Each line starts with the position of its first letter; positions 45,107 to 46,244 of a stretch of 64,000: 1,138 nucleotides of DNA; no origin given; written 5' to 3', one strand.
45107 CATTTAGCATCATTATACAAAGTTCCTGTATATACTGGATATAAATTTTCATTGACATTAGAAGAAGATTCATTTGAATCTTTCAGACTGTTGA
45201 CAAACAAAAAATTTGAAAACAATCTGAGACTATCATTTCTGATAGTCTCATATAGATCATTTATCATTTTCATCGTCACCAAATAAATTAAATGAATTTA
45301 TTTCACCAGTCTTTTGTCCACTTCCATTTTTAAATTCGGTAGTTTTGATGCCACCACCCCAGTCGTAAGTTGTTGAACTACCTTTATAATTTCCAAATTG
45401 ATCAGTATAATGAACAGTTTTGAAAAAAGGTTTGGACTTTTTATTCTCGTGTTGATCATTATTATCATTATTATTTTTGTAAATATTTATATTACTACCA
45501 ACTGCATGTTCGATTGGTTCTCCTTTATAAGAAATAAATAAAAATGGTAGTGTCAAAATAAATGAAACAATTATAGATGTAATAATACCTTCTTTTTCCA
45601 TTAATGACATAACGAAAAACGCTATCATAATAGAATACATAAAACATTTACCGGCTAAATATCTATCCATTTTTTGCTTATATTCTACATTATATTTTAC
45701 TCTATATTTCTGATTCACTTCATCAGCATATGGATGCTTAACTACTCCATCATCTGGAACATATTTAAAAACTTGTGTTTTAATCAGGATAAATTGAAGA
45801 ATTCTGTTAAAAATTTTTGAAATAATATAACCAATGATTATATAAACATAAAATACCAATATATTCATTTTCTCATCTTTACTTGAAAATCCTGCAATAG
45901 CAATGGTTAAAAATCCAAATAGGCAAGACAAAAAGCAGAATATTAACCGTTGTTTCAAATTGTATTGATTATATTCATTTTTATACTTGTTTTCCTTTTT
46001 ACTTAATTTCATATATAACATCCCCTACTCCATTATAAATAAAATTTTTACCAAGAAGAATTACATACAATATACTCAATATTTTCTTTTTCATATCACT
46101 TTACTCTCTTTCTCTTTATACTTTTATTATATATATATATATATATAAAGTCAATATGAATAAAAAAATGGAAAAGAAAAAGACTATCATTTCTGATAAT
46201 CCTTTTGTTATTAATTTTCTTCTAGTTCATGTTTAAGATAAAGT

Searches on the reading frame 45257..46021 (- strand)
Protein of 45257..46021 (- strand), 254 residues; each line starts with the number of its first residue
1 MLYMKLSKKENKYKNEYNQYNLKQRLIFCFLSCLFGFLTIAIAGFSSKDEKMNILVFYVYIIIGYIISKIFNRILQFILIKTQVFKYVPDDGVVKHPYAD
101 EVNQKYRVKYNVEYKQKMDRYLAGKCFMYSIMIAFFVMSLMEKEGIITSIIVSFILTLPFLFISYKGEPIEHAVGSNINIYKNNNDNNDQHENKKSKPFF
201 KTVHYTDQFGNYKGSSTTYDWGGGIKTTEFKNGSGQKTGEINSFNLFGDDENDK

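Call 6: search_protein_families(library=pfam, proteins=[window:45257-46021:-], max_evalue=0.01)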
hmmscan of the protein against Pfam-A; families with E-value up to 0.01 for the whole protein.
window:45257-46021:- (254 aa): 1 family
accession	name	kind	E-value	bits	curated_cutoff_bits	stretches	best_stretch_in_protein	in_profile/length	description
PF03739.19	LptF_LptG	-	0.004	16.7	27.9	0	10-71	260-320/353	Lipopolysaccharide export system permease LptF/LptG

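Call 9: find_encoding_contigs(protein=window:45257-46021:-, flank=3000, max_places=10)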
Protein window:45257-46021:- (254 aa): no gene with exactly this product is on record in the collection.

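Call 37: search_protein_families(library=phrogs, proteins=[window:45257-46021:-], max_evalue=0.01)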
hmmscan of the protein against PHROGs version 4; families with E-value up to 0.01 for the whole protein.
window:45257-46021:- (254 aa): 0 families

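Call 38: search_protein_families(library=padloc, proteins=[window:45257-46021:-], max_evalue=0.01)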
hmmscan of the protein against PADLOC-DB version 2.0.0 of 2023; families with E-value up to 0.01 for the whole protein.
window:45257-46021:- (254 aa): 0 families

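Call 39: find_homologous_proteins(query=window:45257-46021:-)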
Query window:45257-46021:- (254 aa): 6 proteins with E <= 0.001 among 340 candidates.
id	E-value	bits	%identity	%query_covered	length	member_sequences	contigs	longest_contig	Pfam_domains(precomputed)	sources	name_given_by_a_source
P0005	4.1e-154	529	93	99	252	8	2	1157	-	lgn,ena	-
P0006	1.8e-121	422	75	99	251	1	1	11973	-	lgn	-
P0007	4.9e-120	418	75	99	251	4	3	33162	-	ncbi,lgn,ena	-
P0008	3.7e-119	415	79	93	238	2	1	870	-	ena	-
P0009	2.6e-17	81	33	97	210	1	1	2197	-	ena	-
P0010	1.4e-10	59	38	49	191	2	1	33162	-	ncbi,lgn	-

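Call 40: find_encoding_contigs(protein=P0007, flank=4000, max_places=6)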
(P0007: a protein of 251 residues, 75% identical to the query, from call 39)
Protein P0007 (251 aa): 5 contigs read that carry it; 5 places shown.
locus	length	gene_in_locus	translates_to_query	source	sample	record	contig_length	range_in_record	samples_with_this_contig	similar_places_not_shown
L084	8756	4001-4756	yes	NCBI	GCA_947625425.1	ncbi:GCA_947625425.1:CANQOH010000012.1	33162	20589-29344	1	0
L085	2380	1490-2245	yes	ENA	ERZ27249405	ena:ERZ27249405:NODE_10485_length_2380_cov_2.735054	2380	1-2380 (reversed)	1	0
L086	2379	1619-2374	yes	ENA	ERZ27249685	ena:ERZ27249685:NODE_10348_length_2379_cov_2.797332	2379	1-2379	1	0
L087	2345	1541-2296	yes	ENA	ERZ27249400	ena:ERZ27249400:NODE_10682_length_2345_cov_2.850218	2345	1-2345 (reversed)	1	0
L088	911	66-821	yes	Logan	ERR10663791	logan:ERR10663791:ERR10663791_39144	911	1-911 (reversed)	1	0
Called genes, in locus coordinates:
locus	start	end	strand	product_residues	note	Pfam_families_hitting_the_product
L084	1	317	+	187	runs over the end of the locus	PF01725:Ham1p_like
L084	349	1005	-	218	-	-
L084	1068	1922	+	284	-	PF04203:Sortase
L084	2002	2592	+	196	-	-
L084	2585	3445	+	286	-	PF08843:AbiEii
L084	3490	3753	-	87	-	PF01381:HTH_3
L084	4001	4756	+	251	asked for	-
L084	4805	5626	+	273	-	-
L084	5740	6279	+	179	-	-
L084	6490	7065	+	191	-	-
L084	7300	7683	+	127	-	-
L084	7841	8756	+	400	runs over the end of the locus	PF01520:Amidase_3, PF23577:LysM_RLK (faint), PF22310:NMB0315_dom_I (faint), PF23473:LysM3_LYK4_5 (faint), PF01476:LysM, PF04225:LysM_OapA (faint), PF23446:LysM1_NFP_LYK (faint), PF01476:LysM, +3 more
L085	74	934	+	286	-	PF08843:AbiEii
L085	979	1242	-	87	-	PF01381:HTH_3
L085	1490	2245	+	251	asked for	-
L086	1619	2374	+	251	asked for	-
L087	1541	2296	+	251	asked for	-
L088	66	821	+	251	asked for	-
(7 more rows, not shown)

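Call 41: find_encoding_contigs(protein=P0006, flank=4000, max_places=6)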
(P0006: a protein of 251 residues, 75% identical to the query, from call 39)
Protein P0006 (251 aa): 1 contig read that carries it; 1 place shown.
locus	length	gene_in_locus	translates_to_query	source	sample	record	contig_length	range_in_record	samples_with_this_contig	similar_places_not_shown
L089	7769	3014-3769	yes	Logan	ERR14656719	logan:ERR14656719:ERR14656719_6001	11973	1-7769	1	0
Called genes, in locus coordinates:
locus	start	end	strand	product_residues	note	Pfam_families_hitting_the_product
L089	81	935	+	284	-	PF04203:Sortase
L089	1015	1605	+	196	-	-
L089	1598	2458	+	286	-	PF08843:AbiEii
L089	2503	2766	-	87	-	PF01381:HTH_3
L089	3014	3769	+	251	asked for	-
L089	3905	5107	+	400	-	PF01520:Amidase_3, PF22310:NMB0315_dom_I (faint), PF23462:LysM3_NFP (faint), PF23473:LysM3_LYK4_5 (faint), PF23577:LysM_RLK (faint), PF01476:LysM, PF04225:LysM_OapA (faint), PF01476:LysM, +3 more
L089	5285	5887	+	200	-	PF00857:Isochorismatase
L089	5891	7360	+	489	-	PF17767:NAPRTase_N, PF04095:NAPRTase (weak), PF17956:NAPRTase_C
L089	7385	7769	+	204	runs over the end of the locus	PF00293:NUDIX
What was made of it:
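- Island content differs between related genomes (calls 40, 41).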

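Call 42: find_encoding_contigs(protein=P0005, flank=4000, max_places=10)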
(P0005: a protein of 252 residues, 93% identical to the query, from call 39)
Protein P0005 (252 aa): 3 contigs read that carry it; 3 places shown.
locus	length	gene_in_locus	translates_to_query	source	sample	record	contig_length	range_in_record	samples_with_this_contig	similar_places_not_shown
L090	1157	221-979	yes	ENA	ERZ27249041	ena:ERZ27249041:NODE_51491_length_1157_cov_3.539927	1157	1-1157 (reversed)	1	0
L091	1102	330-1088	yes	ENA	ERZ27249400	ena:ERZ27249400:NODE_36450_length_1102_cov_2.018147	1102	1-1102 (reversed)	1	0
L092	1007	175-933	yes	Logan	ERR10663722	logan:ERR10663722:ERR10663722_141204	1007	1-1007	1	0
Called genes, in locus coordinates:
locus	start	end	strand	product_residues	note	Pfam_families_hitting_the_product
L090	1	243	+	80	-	?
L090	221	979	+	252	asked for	-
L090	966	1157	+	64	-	?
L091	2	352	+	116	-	?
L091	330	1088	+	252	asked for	-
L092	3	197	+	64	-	?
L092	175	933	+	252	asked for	-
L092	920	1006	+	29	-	?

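Call 45: find_encoding_contigs(protein=P0010, flank=3000, max_places=10)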
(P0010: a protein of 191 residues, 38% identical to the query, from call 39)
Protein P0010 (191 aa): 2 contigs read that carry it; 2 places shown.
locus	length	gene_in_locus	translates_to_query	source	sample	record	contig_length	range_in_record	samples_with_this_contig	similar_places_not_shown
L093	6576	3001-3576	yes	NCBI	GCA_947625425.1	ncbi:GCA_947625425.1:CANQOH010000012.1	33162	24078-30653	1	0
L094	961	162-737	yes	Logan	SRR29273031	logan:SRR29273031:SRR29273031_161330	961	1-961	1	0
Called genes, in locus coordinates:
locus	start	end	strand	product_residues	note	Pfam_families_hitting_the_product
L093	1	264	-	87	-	PF01381:HTH_3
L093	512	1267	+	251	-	-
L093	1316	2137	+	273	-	-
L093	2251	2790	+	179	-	-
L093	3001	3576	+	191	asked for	-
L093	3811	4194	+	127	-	-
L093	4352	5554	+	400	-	PF01520:Amidase_3, PF23577:LysM_RLK (faint), PF22310:NMB0315_dom_I (faint), PF23473:LysM3_LYK4_5 (faint), PF01476:LysM, PF04225:LysM_OapA (faint), PF23446:LysM1_NFP_LYK (faint), PF01476:LysM, +3 more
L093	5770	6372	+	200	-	PF00857:Isochorismatase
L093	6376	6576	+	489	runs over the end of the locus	PF17767:NAPRTase_N, PF04095:NAPRTase (weak), PF17956:NAPRTase_C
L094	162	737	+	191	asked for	-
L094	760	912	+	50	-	-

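Call 60: predict_structure(alignment_id=A2)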
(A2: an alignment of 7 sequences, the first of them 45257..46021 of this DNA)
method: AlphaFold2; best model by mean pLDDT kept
length: 254 residues; sequences in the alignment: 7
mean_pLDDT: 53.5   pTM: 0.31
mean pLDDT of the five models: 53.5, 51.6, 51.2, 50.6, 49.4
residues with pLDDT >= 90: 0; 70-90: 38; 50-70: 117; < 50: 99
segments of 3 or more residues with pLDDT < 50: 1-22, 79-99, 161-198, 246-254
pLDDT, mean of each block of 10 residues (from residue 1): 39 38 53 57 53 54 56 54 41 41 51 53 57 59 56 57 40 34 32 44 82 82 73 83 55 32
secondary structure, 60 per line:
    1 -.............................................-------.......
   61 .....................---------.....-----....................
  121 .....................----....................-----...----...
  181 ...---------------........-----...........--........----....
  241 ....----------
elements in order: H2-46 H54-81 H91-95 H101-141 H146-165 H178-183 E199-206 E212-222 E225-232 E237-244

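Call 65: fold_search(model_id=the predicted structure, library=pdb)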
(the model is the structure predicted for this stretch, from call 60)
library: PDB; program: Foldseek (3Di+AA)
matches with E <= 10: 194; with E <= 0.001: 0
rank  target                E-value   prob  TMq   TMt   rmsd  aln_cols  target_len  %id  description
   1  6j4f_B                1.2e+00  0.69  0.14  0.47   4.2        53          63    9  Crystal structure of the AtWRKY2 domain (released 2020-01-15)
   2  2b5u_A                1.2e+00  0.05  0.14  0.09  34.4       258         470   13  Crystal Structure Of Colicin E3 V206C Mutant In Complex With Its Immunity Protein (released 2006-11-07)
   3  2zgt_A                1.4e+00  0.38  0.14  0.23   4.9        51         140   12  Crystal structure of Agrocybe aegerita lectin AAL mutant F93G (released 2009-01-20)
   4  8ips_B                1.4e+00  0.38  0.30  0.16   6.6       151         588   12  Cryo-EM structure of heme transporter CydDC from Escherichia coli in the inward facing heme loading state (released 2023-06-14)
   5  4c16_A                1.6e+00  0.18  0.12  0.11   5.2        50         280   18  E-selectin lectin, EGF-like and two SCR domains complexed with glycomimetic antagonist (released 2014-08-20)
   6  1jch_A                1.7e+00  0.03  0.13  0.08  34.8       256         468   13  Crystal Structure of Colicin E3 in Complex with its Immunity Protein (released 2001-11-30)
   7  7d11_MODEL_1_A        1.8e+00  0.51  0.15  0.39   3.7        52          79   12  Solution structure of a WKRY DNA-binding domain (released 2021-09-15)
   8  2d6l                  1.8e+00  0.35  0.14  0.21   4.4        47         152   19  Crystal structure of mouse galectin-9 N-terminal CRD (crystal form 2) (released 2006-09-26)
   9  7aor_ac               2.1e+00  0.63  0.11  0.03   1.7        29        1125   24  mt-SSU from Trypanosoma cruzi in complex with mt-IF-3. (released 2021-04-28)
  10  3sb1_A                2.1e+00  0.60  0.14  0.27   4.2        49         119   18  Hydrogenase expression protein HupH from Thiobacillus denitrificans ATCC 25259 (released 2011-07-06)
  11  3q2p_A                2.1e+00  0.18  0.11  0.24   5.2        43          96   12  Reduced sweetness of a monellin (MNEI) mutant results from increased protein flexibility and disruption of a distant p (released 2011-04-06)
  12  2zgk                  2.3e+00  0.33  0.14  0.22   4.1        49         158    8  Crystal structure of wildtype AAL (released 2009-01-20)
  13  8r5l                  2.3e+00  0.16  0.12  0.11   5.2        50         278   18  E-selectin complexed with glycomimetic ligand BW850 (released 2024-10-23)
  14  8d9p                  2.4e+00  0.12  0.22  0.27  11.6       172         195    8  De Novo Photosynthetic Reaction Center Protein Equipped with Heme B and Mn(II) cations (released 2022-09-28)
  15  7dla                  2.5e+00  0.04  0.14  0.10  16.1       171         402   12  Crystal structure of nucleoside transporter NupG (D323A mutant) (released 2021-04-07)
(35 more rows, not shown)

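Call 75: search_protein_representatives(alignment_id=A2)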
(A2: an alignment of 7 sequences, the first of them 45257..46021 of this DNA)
Query: 7 sequences, 249 profile positions. Proteins with E-value up to 0.001 (for the whole library): 34; up to 1e-10: 15; up to 1e-30: 2. The best 34 are listed.
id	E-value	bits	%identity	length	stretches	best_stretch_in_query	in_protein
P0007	1.1e-136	470.3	-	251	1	1-249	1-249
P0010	4.0e-50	186.8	-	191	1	22-249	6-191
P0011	7.2e-28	113.9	-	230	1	20-243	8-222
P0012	1.4e-27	113.0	-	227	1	18-242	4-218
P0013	3.8e-25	105.0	-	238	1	20-243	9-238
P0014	5.8e-25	104.4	-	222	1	38-237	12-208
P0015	2.3e-24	102.5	-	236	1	17-241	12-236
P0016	1.2e-23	100.1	-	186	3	3-97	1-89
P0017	1.4e-23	99.9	-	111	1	125-248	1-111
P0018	6.7e-20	87.8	-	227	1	15-238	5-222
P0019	2.7e-19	85.9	-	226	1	19-235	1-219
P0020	1.5e-18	83.4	-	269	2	9-170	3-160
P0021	3.8e-12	62.4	-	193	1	22-241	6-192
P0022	2.0e-11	60.1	-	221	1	39-196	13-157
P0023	6.5e-11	58.4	-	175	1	5-155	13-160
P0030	2.7e-07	46.5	-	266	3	204-237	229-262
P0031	3.1e-07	46.3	-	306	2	110-244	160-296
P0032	6.6e-07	45.3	-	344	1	56-244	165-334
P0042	8.7e-04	35.0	-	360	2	106-243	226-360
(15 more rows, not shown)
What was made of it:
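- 45257..46021 (-): 254-aa membrane protein with 4 TM segments and a conserved C-terminal motif, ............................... Function unknown. 34 representatives among 1.84e9 proteins (call 75).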

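Call 76: search_protein_families(library=pfam, proteins=[P0011, P0012, P0013, P0015, P0018, P0020, P0030, P0031, P0032, P0042], max_evalue=0.001)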
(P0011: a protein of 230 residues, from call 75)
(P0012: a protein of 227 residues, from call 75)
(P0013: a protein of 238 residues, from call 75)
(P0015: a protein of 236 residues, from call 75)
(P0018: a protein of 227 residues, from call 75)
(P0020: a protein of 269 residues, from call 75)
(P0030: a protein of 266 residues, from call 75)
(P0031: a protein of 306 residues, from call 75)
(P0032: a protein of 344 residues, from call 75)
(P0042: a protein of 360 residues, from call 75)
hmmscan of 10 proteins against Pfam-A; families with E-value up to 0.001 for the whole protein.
P0011 (230 aa): 0 families

P0012 (227 aa): 0 families

P0013 (238 aa): 0 families

P0015 (236 aa): 0 families

P0018 (227 aa): 0 families

P0020 (269 aa): 0 families

P0030 (266 aa): 0 families

P0031 (306 aa): 0 families

P0032 (344 aa): 0 families

P0042 (360 aa): 0 families
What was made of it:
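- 45257..46021 (-): No Pfam match in relatives (call 76).
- Tried and rejected: Pfam, PHROGs and PADLOC gave no family for either membrane protein or for ten remote relatives (calls 6, 37, 38, 76).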

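Call 77: find_encoding_contigs(protein=P0009, flank=3000, max_places=10)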
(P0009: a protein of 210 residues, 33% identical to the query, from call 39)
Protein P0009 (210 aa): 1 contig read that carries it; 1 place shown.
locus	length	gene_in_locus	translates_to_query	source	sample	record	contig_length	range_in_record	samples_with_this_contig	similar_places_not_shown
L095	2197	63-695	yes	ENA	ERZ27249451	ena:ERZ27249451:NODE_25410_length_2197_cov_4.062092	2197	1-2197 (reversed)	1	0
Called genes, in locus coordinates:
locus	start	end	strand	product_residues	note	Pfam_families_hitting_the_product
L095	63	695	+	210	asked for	-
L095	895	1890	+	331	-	-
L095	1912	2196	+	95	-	?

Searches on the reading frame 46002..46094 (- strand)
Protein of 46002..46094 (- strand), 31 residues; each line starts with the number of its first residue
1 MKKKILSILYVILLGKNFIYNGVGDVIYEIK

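Call 31: find_encoding_contigs(protein=window:46002-46094:-, flank=1500, max_places=10)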
Protein seq(31 aa) (31 aa): no gene with exactly this product is on record in the collection.
